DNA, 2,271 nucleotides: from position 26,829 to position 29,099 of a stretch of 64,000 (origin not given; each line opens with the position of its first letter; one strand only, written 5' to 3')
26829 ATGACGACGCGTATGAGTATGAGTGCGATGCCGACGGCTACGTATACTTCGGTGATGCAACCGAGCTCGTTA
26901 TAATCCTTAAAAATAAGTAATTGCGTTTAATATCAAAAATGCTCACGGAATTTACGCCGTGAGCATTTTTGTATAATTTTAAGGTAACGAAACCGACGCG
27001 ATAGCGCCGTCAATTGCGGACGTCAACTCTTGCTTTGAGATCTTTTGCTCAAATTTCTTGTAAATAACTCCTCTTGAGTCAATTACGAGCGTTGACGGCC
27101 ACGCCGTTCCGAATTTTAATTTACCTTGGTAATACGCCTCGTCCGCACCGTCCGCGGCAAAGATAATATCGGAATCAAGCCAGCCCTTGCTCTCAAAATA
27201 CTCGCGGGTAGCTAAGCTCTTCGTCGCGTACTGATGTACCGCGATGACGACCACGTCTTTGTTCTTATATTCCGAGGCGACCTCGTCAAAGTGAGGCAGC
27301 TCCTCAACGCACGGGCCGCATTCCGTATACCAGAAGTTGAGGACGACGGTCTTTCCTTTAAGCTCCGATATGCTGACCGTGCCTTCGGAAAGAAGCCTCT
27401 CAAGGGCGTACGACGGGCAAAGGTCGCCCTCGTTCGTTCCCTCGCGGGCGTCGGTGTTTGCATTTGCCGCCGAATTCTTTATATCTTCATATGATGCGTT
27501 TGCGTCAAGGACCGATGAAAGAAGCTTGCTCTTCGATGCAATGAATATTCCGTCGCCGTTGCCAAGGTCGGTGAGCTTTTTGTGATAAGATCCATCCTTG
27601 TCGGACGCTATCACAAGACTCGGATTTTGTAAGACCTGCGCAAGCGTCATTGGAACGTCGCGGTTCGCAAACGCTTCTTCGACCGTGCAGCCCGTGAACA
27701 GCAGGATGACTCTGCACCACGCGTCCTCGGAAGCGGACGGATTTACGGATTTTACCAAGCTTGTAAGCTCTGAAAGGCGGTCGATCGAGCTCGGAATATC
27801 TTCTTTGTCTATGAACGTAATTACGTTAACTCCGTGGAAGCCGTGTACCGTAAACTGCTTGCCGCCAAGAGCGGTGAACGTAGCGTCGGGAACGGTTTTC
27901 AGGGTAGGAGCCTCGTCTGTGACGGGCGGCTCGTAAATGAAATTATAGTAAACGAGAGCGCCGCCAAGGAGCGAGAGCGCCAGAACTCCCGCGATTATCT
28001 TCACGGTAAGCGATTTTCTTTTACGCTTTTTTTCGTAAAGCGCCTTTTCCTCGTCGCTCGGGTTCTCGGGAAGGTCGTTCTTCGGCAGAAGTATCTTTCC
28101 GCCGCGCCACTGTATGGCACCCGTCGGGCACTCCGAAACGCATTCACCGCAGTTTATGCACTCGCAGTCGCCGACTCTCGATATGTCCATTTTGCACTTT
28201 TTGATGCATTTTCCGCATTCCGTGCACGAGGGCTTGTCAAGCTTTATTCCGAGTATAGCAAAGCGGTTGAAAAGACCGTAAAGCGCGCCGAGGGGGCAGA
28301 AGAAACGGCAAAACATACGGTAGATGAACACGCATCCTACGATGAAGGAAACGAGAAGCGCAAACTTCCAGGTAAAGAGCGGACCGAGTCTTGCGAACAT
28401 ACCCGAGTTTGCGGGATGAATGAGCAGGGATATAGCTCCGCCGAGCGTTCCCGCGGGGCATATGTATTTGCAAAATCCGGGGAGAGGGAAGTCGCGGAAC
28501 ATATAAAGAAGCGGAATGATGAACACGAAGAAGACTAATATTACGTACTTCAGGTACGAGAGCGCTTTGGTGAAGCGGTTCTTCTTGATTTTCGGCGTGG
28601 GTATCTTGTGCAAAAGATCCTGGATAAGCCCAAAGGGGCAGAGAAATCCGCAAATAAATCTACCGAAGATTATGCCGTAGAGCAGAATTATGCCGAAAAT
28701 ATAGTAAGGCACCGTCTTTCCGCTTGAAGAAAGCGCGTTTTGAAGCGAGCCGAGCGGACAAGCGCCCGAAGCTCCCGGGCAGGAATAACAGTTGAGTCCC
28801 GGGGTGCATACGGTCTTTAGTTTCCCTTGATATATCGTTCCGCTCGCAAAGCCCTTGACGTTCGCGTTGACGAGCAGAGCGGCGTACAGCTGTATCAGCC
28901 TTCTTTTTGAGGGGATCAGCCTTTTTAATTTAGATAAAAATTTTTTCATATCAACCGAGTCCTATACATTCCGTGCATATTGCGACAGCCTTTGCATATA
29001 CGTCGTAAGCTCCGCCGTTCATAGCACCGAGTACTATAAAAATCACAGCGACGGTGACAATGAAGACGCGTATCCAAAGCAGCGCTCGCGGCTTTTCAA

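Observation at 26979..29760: Polyferredoxin-thioredoxin fusion with a CXXC-tailed membrane partner: candidate trans-membrane reductant conduit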

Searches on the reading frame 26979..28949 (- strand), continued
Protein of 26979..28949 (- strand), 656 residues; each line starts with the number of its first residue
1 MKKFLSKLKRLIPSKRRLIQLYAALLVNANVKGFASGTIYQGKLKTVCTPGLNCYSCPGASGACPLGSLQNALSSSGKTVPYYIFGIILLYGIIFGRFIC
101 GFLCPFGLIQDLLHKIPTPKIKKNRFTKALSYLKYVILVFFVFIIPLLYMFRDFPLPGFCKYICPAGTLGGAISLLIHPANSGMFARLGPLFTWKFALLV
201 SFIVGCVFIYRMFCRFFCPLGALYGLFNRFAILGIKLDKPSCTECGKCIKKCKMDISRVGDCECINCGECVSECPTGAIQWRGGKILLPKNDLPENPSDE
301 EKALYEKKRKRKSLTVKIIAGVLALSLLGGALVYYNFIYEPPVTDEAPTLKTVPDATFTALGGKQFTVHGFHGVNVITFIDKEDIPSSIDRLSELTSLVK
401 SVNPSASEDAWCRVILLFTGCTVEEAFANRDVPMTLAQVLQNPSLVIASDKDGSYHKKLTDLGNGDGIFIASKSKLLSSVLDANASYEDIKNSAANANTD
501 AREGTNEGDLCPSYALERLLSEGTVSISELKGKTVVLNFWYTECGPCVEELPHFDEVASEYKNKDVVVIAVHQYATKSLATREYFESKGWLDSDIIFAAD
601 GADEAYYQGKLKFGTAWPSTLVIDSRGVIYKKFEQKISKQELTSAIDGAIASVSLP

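Call 61: find_encoding_contigs(protein=P0001, flank=10000, max_places=2)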
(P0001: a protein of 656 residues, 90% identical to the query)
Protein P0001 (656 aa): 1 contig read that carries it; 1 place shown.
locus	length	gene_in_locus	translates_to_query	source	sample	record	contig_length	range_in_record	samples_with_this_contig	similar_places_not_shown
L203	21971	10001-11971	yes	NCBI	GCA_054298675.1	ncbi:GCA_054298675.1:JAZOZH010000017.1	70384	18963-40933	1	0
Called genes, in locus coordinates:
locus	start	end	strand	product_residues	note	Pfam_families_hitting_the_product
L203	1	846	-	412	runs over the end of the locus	PF01235:Na_Ala_symp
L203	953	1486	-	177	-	-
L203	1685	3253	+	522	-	PF00474:SSF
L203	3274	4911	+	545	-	PF00501:AMP-binding, PF13193:AMP-binding_C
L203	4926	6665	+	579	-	PF01855:POR_N, PF02775:TPP_enzyme_C, PF13237:Fer4_10 (weak), PF12838:Fer4_7 (faint), PF00037:Fer4, PF12797:Fer4_2 (weak), PF12837:Fer4_6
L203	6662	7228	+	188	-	PF01558:POR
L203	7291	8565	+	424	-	PF00501:AMP-binding, PF14535:AMP-binding_C_2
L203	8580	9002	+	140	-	PF01842:ACT (weak), PF13291:ACT_4 (faint), PF19571:ACT_8, PF13840:ACT_7 (faint), PF22629:ACT_AHAS_ss (weak)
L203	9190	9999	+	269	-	-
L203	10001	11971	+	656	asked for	PF12838:Fer4_7 (faint), PF12801:Fer4_5, PF00578:AhpC-TSA, PF08534:Redoxin, PF00085:Thioredoxin (faint), PF13905:Thioredoxin_8 (weak)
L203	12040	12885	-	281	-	PF02369:Big_1 (faint), PF17789:MG4 (faint)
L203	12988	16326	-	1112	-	PF13620:CarboxypepD_reg (faint), PF17802:SpaA (faint)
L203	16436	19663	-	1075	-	PF00085:Thioredoxin (weak), PF00578:AhpC-TSA, PF08534:Redoxin, PF13905:Thioredoxin_8 (weak)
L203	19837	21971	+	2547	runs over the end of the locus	-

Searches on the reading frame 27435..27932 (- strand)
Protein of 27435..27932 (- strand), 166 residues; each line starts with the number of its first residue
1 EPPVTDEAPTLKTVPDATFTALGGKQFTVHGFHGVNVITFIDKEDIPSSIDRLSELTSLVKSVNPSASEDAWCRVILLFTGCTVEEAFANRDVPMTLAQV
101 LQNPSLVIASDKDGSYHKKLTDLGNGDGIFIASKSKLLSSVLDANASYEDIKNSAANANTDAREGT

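Call 31: search_protein_families(library=pfam, proteins=[window:27435-27932:-], max_evalue=1)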
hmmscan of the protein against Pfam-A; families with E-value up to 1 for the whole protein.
window:27435-27932:- (166 aa): 0 families

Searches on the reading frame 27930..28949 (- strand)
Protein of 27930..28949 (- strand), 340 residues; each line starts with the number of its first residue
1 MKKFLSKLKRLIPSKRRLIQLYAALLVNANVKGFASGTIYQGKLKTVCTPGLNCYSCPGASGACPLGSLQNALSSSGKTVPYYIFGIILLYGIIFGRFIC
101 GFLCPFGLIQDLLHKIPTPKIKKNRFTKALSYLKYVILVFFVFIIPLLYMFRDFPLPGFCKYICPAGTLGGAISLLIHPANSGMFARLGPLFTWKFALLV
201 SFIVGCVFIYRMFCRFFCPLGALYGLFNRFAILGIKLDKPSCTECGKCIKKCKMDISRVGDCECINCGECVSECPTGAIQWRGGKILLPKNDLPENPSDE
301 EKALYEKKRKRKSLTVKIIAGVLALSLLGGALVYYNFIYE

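Call 74: search_protein_representatives(protein=window:27930-28949:-)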
Query: 340 residues. Proteins with E-value up to 0.001 (for the whole library): 7162; up to 1e-10: 2568; up to 1e-30: 475. The best 150 are listed.
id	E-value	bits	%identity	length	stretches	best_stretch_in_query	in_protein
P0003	3.1e-194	661.4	85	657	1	1-338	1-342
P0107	8.0e-159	544.9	71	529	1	1-340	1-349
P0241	6.6e-153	525.5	68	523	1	7-338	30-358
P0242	3.8e-149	513.1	67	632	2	1-305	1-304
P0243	3.4e-140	483.7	64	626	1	1-340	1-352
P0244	7.8e-131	452.9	63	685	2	1-303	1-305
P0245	2.9e-130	451.0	63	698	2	1-294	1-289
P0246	8.7e-130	449.4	60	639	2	6-304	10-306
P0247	3.5e-127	440.9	60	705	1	1-338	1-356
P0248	1.8e-126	438.5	56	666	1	1-335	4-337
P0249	3.3e-126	437.6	61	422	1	6-300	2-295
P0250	1.4e-124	432.3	60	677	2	14-303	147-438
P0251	7.8e-123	426.5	59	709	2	12-296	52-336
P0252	7.2e-122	423.4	60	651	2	8-294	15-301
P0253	5.2e-121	420.5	59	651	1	9-337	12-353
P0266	2.2e-113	395.5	59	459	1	10-289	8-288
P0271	5.4e-112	390.9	56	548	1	13-328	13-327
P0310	5.6e-71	256.0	47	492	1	17-281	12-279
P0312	3.3e-70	253.4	45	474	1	16-326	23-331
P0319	3.2e-66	240.3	44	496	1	25-283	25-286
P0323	3.9e-64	233.5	41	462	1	18-333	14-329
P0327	3.6e-63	230.3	47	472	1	15-284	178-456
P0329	3.8e-62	226.9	45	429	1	16-334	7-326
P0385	2.6e-50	188.0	44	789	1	35-280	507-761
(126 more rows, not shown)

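Call 76: search_protein_families(library=pfam, proteins=[P0249, P0266, P0271, P0310, P0312, P0319, P0323, P0329, P0385, P0327], max_evalue=0.001)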
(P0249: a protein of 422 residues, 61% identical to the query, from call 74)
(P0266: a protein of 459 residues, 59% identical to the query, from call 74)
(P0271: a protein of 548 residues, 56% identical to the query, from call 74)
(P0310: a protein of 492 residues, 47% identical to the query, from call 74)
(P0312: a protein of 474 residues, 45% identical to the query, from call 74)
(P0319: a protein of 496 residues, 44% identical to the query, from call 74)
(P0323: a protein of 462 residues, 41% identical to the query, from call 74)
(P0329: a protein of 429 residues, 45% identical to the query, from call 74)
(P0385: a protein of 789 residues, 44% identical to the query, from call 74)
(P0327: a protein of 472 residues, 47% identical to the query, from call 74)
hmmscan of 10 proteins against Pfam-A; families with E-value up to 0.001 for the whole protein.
P0249 (422 aa): 9 families
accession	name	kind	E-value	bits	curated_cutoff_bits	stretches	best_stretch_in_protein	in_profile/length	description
PF12801.12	Fer4_5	-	1.1e-19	70.5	22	2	80-112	9-41/48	4Fe-4S binding domain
PF00037.32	Fer4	-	1.5e-08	34.6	21.1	1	258-275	7-24/24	4Fe-4S binding domain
PF12838.12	Fer4_7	-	4.9e-08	33.8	27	1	259-278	2-21/52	4Fe-4S dicluster domain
PF25160.1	LdpA_Fe-S-bd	-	5.6e-07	29.7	27.6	0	253-275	22-44/49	LdpA Fe-S cluster-binding domain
PF13187.11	Fer4_9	-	5.8e-07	29.9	27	0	259-281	2-24/52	4Fe-4S dicluster domain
PF13484.11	Fer4_16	-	6e-07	30.6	30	1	258-286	1-27/66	4Fe-4S double cluster binding domain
PF12837.12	Fer4_6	-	0.00014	22.1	25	1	259-274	9-24/24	4Fe-4S binding domain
PF13746.11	Fer4_18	-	0.00026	21.6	27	1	234-283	58-109/114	4Fe-4S dicluster domain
PF14697.11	Fer4_21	-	0.00057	20.4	35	1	232-274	3-57/59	4Fe-4S dicluster domain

P0266 (459 aa): 9 families
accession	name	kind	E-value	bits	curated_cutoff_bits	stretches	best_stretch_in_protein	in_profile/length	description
PF12801.12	Fer4_5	-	1e-15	57.8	22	1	83-122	9-47/48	4Fe-4S binding domain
PF00037.32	Fer4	-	1.5e-09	37.7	21.1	1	235-255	2-22/24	4Fe-4S binding domain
PF12838.12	Fer4_7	-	1.6e-08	35.3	27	0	263-282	2-21/52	4Fe-4S dicluster domain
PF13484.11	Fer4_16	-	7.7e-07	30.2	30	1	262-281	1-20/66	4Fe-4S double cluster binding domain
PF13237.11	Fer4_10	-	1.5e-05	25.2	25.5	1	234-274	2-53/53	4Fe-4S dicluster domain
PF25160.1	LdpA_Fe-S-bd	-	5e-05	23.4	27.6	0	213-255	9-42/49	LdpA Fe-S cluster-binding domain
PF13187.11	Fer4_9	-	6e-05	23.4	27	0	217-254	12-50/52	4Fe-4S dicluster domain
PF12797.12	Fer4_2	-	0.00056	20.2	24.5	1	234-253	3-22/22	4Fe-4S binding domain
PF13746.11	Fer4_18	-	0.00069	20.2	27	1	239-275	59-97/114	4Fe-4S dicluster domain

P0271 (548 aa): 7 families
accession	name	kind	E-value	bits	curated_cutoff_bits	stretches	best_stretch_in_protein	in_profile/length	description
PF12801.12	Fer4_5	-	9e-16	58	22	2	85-123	9-47/48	4Fe-4S binding domain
PF12838.12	Fer4_7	-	1.1e-07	32.6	27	1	207-256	2-51/52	4Fe-4S dicluster domain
PF13187.11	Fer4_9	-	8.1e-07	29.4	27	1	206-256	1-50/52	4Fe-4S dicluster domain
PF00037.32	Fer4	-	3.2e-06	27.2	21.1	1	236-256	1-21/24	4Fe-4S binding domain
PF12837.12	Fer4_6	-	2.2e-05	24.6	25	1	236-256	2-22/24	4Fe-4S binding domain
PF12797.12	Fer4_2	-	6.5e-05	23.1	24.5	1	236-254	3-21/22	4Fe-4S binding domain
PF25160.1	LdpA_Fe-S-bd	-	0.00023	21.3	27.6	1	215-257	9-42/49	LdpA Fe-S cluster-binding domain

P0310 (492 aa): 6 families
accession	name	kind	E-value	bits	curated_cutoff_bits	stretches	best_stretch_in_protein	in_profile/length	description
PF12801.12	Fer4_5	-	2.1e-13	50.4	22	2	82-115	11-43/48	4Fe-4S binding domain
PF00037.32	Fer4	-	3.6e-09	36.5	21.1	2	258-278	4-24/24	4Fe-4S binding domain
PF12838.12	Fer4_7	-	2.6e-07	31.4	27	0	262-292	2-35/52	4Fe-4S dicluster domain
PF13237.11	Fer4_10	-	6.9e-06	26.3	25.5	1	231-273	3-53/53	4Fe-4S dicluster domain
PF13187.11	Fer4_9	-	0.00013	22.4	27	1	236-277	1-52/52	4Fe-4S dicluster domain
PF13484.11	Fer4_16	-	0.0007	20.8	30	1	261-305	1-45/66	4Fe-4S double cluster binding domain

P0312 (474 aa): 7 families
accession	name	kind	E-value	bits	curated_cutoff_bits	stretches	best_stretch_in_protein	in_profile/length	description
PF12801.12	Fer4_5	-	3.2e-15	56.3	22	2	92-132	9-47/48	4Fe-4S binding domain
PF00037.32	Fer4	-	1e-10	41.4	21.1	2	271-290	5-24/24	4Fe-4S binding domain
PF12838.12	Fer4_7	-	4e-07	30.9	27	0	274-292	2-20/52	4Fe-4S dicluster domain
PF13237.11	Fer4_10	-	7.2e-06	26.3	25.5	1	243-285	3-53/53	4Fe-4S dicluster domain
PF13484.11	Fer4_16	-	0.00018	22.6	30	1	273-317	1-46/66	4Fe-4S double cluster binding domain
PF13187.11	Fer4_9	-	0.00049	20.5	27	1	248-289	1-52/52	4Fe-4S dicluster domain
PF12837.12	Fer4_6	-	0.00084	19.6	25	1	243-259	3-19/24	4Fe-4S binding domain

P0319 (496 aa): 8 families
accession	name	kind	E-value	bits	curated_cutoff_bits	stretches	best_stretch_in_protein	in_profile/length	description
PF12801.12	Fer4_5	-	1.9e-10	41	22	1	85-125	9-47/48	4Fe-4S binding domain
PF00037.32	Fer4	-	1.5e-08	34.5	21.1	2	266-282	7-23/24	4Fe-4S binding domain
PF12838.12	Fer4_7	-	4.4e-07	30.7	27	0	213-254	7-50/52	4Fe-4S dicluster domain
PF13237.11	Fer4_10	-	3.1e-06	27.5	25.5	1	236-278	3-53/53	4Fe-4S dicluster domain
PF13187.11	Fer4_9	-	0.00015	22.2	27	1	241-282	1-52/52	4Fe-4S dicluster domain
PF12837.12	Fer4_6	-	0.00018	21.7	25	0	267-282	9-24/24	4Fe-4S binding domain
PF12797.12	Fer4_2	-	0.00021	21.5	24.5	1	235-252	3-20/22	4Fe-4S binding domain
PF13484.11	Fer4_16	-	0.00024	22.3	30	1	267-296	2-32/66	4Fe-4S double cluster binding domain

P0323 (462 aa): 7 families
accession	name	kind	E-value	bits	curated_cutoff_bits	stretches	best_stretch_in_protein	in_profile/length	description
PF12801.12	Fer4_5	-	9.9e-15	54.7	22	2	81-121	10-47/48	4Fe-4S binding domain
PF00037.32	Fer4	-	1.9e-11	43.7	21.1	1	262-279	7-24/24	4Fe-4S binding domain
PF12838.12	Fer4_7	-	4.8e-08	33.8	27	1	263-281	2-20/52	4Fe-4S dicluster domain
PF13237.11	Fer4_10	-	8.2e-06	26.1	25.5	1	261-282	7-22/53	4Fe-4S dicluster domain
PF13484.11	Fer4_16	-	1e-05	26.6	30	1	263-308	2-46/66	4Fe-4S double cluster binding domain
PF12837.12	Fer4_6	-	0.00013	22.2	25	1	263-278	9-24/24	4Fe-4S binding domain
PF13187.11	Fer4_9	-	0.00066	20.1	27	1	237-278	1-52/52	4Fe-4S dicluster domain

P0329 (429 aa): 8 families
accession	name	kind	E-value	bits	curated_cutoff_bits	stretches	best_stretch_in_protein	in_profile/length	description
PF12801.12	Fer4_5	-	1.1e-21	77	22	2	80-119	8-47/48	4Fe-4S binding domain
PF00037.32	Fer4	-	1.3e-09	37.9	21.1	1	230-247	1-18/24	4Fe-4S binding domain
PF12838.12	Fer4_7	-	9.4e-08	32.8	27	1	208-249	7-50/52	4Fe-4S dicluster domain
PF13187.11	Fer4_9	-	4.1e-05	24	27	0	236-277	1-52/52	4Fe-4S dicluster domain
PF13237.11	Fer4_10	-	0.00015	22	25.5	1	230-272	2-52/53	4Fe-4S dicluster domain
PF12797.12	Fer4_2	-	0.00064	20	24.5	1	229-247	2-20/22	4Fe-4S binding domain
PF13484.11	Fer4_16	-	0.00071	20.7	30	1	261-301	1-41/66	4Fe-4S double cluster binding domain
PF03600.22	CitMHS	-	0.00071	19.2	31.9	0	155-347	127-228/336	Citrate transporter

P0385 (789 aa): 19 families
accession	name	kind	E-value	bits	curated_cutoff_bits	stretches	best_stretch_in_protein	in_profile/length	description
PF07992.20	Pyr_redox_2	-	5.2e-29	102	26.1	1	96-390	2-291/291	Pyridine nucleotide-disulphide oxidoreductase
PF14691.11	Fer4_20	-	1.1e-21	77.2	25.8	1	2-82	29-112/113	Dihydroprymidine dehydrogenase domain II, 4Fe-4S cluster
PF12801.12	Fer4_5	-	5.1e-13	49.2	22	1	565-597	10-41/48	4Fe-4S binding domain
PF13450.12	NAD_binding_8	-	1.6e-10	41.5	21.9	1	99-141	1-44/68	NAD(P)-binding Rossmann-like domain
PF13738.12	Pyr_redox_3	-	1.9e-10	41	30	1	222-374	162-305/305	Pyridine nucleotide-disulphide oxidoreductase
PF00070.33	Pyr_redox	-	1.4e-09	38.7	22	0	226-299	1-79/82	Pyridine nucleotide-disulphide oxidoreductase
PF12831.13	FAD_oxidored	-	1.3e-07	31.7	27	1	99-139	4-44/416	FAD dependent oxidoreductase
PF01266.30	DAO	-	7.5e-07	29.4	27.9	1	97-130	2-35/353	FAD dependent oxidoreductase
PF13241.12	NAD_binding_7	-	1.8e-06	28.9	22.1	0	223-262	6-44/104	Putative NAD(P)-binding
PF01262.27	AlaDh_PNT_C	-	3.1e-06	27.2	23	0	218-249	20-53/214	Alanine dehydrogenase/PNT, C-terminal domain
PF00890.30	FAD_binding_2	-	3.4e-06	26.9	20.4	1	98-144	3-49/414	FAD binding domain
PF01593.30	Amino_oxidase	-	4.1e-06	26.8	19.8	1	105-138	2-36/443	Flavin containing amine oxidoreductase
PF03486.20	HI0933_like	-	1.2e-05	25.3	50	1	96-131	2-37/244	HI0933-like protein Rossmann domain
PF12838.12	Fer4_7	-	0.00012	22.9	27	0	745-771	2-28/52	4Fe-4S dicluster domain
PF00037.32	Fer4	-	0.00029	21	21.1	0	740-760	3-23/24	4Fe-4S binding domain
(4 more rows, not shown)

P0327 (472 aa): 8 families
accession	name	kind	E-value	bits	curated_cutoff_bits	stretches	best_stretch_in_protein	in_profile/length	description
PF12801.12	Fer4_5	-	9.1e-11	42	22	2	250-292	2-44/48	4Fe-4S binding domain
PF00037.32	Fer4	-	1.1e-06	28.6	21.1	1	407-425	2-20/24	4Fe-4S binding domain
PF13187.11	Fer4_9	-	1.1e-05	25.7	27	1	412-453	1-52/52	4Fe-4S dicluster domain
PF12838.12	Fer4_7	-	6.4e-05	23.8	27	0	384-426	7-51/52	4Fe-4S dicluster domain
PF13237.11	Fer4_10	-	0.00018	21.8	25.5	0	407-449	3-53/53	4Fe-4S dicluster domain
PF12837.12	Fer4_6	-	0.00018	21.8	25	1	408-427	4-23/24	4Fe-4S binding domain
PF13746.11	Fer4_18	-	0.00036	21.1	27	1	410-449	58-96/114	4Fe-4S dicluster domain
PF12797.12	Fer4_2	-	0.0006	20.1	24.5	1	406-423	3-20/22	4Fe-4S binding domain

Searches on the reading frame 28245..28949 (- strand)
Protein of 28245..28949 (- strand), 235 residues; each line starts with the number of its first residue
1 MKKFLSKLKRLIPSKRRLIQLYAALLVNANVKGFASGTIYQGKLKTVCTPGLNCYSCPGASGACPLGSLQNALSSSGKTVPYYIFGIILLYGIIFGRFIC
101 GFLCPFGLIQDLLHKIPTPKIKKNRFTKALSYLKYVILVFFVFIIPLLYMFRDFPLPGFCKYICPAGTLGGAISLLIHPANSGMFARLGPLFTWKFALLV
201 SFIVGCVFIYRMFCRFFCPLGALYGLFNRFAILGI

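Call 55: search_solved_structures(query=window:28245-28949:-, max_evalue=10, show_alignments=2)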
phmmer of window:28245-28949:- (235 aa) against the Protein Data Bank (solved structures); distinct sequences matched with E-value up to 10: 0.
